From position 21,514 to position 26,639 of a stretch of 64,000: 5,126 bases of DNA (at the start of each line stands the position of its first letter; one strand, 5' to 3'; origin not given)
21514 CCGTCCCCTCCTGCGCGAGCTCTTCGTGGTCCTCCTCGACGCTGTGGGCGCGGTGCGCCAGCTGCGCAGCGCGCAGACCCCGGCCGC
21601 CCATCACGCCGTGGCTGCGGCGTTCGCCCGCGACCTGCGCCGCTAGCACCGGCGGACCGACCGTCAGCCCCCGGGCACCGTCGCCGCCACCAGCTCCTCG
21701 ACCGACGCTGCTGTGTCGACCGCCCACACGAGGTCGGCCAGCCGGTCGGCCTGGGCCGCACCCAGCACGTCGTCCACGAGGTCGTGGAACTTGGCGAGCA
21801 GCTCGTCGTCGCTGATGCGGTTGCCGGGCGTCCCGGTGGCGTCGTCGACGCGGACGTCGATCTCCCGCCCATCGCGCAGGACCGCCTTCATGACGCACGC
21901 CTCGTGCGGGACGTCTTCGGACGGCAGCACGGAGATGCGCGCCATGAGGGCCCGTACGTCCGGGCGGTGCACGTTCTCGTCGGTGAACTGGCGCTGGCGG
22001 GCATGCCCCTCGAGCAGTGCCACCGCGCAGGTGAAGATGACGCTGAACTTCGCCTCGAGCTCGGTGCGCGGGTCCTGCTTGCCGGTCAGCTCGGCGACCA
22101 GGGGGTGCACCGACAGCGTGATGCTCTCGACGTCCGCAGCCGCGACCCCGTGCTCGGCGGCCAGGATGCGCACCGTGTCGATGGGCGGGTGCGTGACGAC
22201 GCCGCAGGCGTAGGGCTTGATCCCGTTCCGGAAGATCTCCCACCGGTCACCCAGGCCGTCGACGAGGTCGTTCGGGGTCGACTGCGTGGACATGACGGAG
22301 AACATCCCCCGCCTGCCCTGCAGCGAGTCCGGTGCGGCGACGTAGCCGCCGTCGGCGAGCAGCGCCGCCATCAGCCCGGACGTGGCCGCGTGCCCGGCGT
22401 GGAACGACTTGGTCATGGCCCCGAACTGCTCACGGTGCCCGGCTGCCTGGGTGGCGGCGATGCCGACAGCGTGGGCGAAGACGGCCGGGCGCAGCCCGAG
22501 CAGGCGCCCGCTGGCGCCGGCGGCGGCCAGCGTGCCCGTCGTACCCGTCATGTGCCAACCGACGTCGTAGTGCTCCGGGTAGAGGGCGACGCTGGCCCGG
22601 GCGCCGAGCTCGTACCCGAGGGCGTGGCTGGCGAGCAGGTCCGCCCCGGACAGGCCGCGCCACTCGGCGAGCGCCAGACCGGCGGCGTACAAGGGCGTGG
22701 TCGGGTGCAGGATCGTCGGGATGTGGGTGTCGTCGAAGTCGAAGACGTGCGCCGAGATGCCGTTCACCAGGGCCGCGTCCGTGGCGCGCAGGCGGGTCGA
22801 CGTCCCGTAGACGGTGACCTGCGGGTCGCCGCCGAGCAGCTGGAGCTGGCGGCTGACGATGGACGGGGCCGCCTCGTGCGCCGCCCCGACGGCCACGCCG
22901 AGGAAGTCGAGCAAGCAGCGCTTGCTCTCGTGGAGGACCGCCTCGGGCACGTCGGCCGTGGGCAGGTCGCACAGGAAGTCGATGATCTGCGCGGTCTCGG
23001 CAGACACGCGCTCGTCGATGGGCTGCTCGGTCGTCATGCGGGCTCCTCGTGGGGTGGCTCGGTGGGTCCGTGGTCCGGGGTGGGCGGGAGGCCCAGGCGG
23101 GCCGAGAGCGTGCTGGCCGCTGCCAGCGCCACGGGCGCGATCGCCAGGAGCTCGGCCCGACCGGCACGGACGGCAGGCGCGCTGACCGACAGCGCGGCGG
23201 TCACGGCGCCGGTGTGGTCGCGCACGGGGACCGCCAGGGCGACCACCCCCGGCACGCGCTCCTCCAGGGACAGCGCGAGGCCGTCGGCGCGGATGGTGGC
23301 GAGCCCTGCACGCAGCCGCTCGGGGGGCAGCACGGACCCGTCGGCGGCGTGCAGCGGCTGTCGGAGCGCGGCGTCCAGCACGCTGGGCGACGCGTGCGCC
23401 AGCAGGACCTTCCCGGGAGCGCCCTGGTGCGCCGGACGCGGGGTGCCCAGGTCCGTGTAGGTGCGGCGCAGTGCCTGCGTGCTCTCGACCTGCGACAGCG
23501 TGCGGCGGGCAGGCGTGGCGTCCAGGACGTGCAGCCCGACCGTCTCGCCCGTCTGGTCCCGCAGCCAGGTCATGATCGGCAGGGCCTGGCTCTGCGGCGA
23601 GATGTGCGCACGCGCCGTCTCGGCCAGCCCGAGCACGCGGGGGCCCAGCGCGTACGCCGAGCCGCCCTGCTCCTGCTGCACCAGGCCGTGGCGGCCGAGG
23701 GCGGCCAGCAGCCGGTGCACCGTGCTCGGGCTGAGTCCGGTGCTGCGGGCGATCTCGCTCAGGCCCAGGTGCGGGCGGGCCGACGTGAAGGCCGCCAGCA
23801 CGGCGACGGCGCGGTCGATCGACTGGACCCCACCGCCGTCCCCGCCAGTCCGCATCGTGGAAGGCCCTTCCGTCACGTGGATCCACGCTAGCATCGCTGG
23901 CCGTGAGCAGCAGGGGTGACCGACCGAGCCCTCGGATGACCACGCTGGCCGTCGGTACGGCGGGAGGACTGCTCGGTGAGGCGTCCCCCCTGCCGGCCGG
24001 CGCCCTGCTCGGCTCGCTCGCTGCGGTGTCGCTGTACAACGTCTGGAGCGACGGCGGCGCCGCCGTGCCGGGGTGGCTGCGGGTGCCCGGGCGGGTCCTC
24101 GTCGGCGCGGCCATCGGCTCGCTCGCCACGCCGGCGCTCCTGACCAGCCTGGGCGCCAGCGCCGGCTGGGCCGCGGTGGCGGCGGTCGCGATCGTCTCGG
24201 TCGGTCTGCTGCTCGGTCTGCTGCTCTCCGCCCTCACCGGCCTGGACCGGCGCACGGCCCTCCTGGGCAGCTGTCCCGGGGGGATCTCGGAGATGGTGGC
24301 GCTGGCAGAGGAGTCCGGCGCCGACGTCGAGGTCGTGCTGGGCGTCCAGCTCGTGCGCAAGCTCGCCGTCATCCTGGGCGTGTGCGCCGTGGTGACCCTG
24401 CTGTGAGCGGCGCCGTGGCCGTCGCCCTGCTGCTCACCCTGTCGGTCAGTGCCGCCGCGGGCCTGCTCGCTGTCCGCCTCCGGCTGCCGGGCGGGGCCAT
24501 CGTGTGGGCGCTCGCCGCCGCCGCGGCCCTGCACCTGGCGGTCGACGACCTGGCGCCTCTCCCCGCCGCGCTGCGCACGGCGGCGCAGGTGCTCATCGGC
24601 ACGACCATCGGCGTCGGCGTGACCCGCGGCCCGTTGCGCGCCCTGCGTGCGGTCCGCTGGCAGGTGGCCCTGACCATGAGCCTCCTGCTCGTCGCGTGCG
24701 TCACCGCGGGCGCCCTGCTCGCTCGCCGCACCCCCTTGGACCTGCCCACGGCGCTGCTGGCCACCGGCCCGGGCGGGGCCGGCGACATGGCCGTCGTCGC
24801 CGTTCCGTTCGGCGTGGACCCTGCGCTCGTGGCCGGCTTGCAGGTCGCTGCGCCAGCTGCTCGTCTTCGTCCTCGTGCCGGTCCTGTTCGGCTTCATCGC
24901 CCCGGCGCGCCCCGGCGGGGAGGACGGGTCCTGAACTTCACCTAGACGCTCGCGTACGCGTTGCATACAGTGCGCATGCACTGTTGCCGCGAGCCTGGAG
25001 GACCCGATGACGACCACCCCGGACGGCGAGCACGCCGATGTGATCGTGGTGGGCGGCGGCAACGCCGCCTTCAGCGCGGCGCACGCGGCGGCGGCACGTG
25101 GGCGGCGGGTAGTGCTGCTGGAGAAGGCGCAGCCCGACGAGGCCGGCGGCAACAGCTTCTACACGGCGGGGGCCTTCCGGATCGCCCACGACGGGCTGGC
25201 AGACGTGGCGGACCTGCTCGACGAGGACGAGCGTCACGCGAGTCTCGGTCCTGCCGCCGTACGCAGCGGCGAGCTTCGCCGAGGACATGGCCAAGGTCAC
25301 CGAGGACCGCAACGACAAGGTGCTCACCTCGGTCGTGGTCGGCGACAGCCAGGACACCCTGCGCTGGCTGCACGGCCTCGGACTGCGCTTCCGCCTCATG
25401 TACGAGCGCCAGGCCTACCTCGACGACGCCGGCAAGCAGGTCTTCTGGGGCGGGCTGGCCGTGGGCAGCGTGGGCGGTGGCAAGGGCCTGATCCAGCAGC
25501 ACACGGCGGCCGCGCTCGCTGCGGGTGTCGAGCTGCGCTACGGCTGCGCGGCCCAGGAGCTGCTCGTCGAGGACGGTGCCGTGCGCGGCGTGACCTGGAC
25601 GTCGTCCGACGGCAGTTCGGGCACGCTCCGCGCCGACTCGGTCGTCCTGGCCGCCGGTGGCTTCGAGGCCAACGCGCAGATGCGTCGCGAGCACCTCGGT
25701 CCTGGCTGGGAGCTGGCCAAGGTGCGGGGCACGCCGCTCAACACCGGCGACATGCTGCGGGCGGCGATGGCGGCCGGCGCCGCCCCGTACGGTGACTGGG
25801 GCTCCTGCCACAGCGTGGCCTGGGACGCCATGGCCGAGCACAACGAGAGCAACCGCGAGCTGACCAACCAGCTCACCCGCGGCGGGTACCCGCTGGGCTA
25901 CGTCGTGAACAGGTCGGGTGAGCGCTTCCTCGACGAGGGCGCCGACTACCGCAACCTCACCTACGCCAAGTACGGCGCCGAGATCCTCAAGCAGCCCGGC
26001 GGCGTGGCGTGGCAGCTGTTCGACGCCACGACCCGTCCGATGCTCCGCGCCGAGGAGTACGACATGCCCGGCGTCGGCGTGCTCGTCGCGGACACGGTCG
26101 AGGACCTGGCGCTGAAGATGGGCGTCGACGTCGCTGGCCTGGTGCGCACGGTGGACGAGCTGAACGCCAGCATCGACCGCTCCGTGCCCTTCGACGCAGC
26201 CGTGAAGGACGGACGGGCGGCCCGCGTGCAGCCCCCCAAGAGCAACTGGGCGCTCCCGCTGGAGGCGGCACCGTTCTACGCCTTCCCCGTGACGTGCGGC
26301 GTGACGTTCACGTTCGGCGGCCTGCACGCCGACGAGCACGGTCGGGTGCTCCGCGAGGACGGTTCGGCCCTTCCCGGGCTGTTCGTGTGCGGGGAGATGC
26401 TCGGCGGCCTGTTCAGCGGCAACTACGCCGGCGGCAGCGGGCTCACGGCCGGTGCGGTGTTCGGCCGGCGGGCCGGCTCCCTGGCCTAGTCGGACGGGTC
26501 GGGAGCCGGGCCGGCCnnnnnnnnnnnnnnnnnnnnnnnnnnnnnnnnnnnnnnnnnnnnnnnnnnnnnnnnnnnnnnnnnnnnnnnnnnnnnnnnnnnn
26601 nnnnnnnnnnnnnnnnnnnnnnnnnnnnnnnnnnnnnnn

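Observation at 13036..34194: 21-kb catabolic island with five MmgE/PrpD paralogues, a TcuA-like flavoprotein and a TctCBA transporter under three regulators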

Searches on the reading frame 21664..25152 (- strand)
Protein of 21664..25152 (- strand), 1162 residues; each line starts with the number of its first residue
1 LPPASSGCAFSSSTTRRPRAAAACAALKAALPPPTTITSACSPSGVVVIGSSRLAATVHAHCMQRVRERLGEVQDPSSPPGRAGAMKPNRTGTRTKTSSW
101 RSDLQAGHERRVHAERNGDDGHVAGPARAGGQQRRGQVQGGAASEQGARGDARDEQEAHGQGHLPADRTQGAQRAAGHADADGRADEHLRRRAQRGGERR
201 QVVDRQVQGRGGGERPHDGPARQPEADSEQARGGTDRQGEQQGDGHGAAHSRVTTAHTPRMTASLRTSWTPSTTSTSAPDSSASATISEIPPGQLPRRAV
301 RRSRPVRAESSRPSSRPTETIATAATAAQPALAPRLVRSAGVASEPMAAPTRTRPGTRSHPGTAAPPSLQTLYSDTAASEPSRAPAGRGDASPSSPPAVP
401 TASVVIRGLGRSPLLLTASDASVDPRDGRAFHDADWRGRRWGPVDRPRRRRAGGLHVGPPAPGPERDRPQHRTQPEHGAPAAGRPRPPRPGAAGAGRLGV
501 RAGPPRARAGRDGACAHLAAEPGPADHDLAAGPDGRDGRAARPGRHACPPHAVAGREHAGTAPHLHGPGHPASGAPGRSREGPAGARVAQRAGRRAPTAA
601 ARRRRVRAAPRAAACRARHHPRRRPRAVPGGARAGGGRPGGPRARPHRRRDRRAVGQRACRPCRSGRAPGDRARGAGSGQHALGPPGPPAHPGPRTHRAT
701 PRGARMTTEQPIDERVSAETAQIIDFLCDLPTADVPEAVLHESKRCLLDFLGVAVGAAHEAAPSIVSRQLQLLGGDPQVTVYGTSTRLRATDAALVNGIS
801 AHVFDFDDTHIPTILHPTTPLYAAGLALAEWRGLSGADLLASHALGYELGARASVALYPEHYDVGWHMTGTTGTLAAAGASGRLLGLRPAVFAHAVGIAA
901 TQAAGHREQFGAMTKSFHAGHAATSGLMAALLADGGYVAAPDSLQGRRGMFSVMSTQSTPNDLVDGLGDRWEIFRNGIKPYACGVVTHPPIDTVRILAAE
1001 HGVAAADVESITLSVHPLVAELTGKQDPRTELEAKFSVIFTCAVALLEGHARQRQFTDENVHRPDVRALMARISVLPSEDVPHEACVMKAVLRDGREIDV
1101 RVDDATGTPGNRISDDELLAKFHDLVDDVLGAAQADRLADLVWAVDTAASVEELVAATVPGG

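Call 6: search_protein_families(library=pfam, proteins=[window:21664-25152:-], max_evalue=0.01)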
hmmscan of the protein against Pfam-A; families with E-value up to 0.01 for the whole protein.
window:21664-25152:- (1162 aa): 2 families
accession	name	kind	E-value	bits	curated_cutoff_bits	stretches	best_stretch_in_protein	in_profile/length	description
PF03972.19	MmgE_PrpD_N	-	2.3e-65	220.7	32.1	1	722-960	2-241/244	MmgE/PrpD N-terminal domain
PF19305.4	MmgE_PrpD_C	-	6.5e-38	130.7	32.1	1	981-1144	1-170/173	MmgE/PrpD C-terminal domain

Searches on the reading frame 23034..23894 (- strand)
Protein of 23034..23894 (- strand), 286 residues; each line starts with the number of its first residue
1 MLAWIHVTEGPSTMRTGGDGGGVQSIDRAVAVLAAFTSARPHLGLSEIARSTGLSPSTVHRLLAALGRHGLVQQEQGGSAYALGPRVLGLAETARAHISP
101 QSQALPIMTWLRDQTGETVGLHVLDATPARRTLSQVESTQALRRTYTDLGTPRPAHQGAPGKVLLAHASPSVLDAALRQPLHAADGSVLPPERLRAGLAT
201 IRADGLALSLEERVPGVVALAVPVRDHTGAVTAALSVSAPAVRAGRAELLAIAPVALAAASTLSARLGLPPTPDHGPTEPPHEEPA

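Call 7: search_protein_families(library=pfam, proteins=[window:23034-23894:-], max_evalue=0.01)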
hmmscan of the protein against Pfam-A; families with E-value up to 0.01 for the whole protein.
window:23034-23894:- (286 aa): 13 families
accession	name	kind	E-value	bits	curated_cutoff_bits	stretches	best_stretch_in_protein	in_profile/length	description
PF01614.24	IclR_C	-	1.3e-28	100.1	24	1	103-264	12-173/174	Bacterial transcriptional regulator IclR C-terminal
PF09339.16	HTH_IclR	-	2.4e-18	66.1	22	1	25-75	1-51/52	IclR helix-turn-helix domain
PF25213.1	HVO_A0261_N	-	3e-05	24.2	35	1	26-83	10-63/86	HVO_A0261 N-terminal domain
PF13412.12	HTH_24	-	7.1e-05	22.8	21.9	1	41-72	16-47/48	Winged helix-turn-helix DNA-binding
PF12802.13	MarR_2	-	9.8e-05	22.9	27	1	35-75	12-53/61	MarR family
PF02082.26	Rrf2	-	0.00013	22.6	30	1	29-78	8-59/132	Iron-dependent Transcriptional regulator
PF01022.26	HTH_5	-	0.00073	19.8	22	1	46-73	19-46/47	Bacterial regulatory protein, arsR family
PF13545.12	HTH_Crp_2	-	0.0008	19.8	27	1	46-75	26-55/70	Crp-like helix-turn-helix domain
PF08100.18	Dimerisation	-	0.0017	18.6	25.6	1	39-86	38-79/93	O-methyltransferase dimerisation domain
PF25212.1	HVO_A0114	-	0.0035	17.5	27.6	1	31-80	26-74/84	HVO_A0114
PF01047.28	MarR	-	0.0036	17.6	24.6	1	41-75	16-50/59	MarR family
PF08221.17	HTH_9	-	0.0037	17.8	23.4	1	43-73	28-58/62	RNA polymerase III subunit RPC82 helix-turn-helix domain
PF01978.25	TrmB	-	0.0075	16.5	25.6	0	45-78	25-58/68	Sugar-specific transcriptional regulator TrmB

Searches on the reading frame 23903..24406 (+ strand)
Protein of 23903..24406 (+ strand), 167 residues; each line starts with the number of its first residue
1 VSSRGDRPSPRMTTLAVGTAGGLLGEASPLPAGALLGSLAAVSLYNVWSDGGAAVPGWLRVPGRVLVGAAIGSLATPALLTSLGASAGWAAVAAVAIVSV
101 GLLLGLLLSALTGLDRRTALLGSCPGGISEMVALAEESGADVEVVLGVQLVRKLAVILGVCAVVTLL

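Call 7: search_protein_families(library=pfam, proteins=[window:23903-24406:+], max_evalue=0.01)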
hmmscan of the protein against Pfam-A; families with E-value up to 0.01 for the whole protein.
window:23903-24406:+ (167 aa): 1 family
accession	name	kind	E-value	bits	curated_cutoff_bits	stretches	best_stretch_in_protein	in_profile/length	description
PF05145.17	AbrB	-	2.7e-28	99.3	29.2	1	12-165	158-311/314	Transition state regulatory protein AbrB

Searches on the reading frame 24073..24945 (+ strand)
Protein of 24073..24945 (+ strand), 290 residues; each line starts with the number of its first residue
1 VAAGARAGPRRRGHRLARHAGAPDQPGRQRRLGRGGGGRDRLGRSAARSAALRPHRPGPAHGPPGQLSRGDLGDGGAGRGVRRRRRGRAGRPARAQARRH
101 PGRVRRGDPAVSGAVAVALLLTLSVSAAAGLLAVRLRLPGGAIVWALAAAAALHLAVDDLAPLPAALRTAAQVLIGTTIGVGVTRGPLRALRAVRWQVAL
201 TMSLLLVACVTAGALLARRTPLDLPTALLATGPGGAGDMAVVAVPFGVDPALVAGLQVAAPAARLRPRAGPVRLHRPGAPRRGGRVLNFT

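Call 9: search_protein_families(library=pfam, proteins=[window:24073-24945:+], max_evalue=0.01)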
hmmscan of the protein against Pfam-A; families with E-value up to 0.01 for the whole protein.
window:24073-24945:+ (290 aa): 1 family
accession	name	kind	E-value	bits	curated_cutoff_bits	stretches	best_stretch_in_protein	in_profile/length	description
PF05145.17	AbrB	-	1.1e-26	94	29.2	1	113-258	151-296/314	Transition state regulatory protein AbrB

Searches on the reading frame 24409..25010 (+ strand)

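Call 9: search_protein_families(library=pfam, proteins=[window:24504-25010:+], max_evalue=0.01)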
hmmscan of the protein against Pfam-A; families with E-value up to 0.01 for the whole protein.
window:24504-25010:+ (168 aa): 0 families

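Call 53: search_protein_families(library=pfam, proteins=[window:24409-24945:+], max_evalue=0.01)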
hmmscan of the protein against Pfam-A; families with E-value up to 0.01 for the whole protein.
window:24409-24945:+ (178 aa): 1 family
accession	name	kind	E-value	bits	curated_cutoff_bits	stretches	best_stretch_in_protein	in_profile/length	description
PF05145.17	AbrB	-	1.2e-24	87.4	29.2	1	6-146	156-296/314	Transition state regulatory protein AbrB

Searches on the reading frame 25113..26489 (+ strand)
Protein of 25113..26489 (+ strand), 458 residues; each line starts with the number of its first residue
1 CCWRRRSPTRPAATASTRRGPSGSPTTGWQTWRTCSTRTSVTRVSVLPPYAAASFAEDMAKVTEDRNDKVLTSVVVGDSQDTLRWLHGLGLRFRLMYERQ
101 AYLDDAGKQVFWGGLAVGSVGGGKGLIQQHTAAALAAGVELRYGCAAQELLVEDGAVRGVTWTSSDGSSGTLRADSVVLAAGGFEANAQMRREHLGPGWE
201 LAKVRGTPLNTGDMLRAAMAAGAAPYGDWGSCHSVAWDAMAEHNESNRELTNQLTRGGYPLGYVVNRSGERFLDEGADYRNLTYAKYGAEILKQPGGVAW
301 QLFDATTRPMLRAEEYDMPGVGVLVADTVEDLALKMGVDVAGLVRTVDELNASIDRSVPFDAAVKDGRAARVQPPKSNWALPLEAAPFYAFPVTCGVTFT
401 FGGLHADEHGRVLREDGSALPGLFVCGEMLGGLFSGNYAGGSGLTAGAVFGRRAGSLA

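Call 7: search_protein_families(library=pfam, proteins=[window:25113-26489:+], max_evalue=0.01)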
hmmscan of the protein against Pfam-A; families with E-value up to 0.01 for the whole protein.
window:25113-26489:+ (458 aa): 2 families
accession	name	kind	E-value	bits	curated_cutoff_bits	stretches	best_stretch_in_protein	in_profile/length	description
PF00890.30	FAD_binding_2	-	7.4e-40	137.8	20.4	1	55-442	63-411/414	FAD binding domain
PF01266.30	DAO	-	9.5e-05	22.5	27.9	1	127-206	152-226/353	FAD dependent oxidoreductase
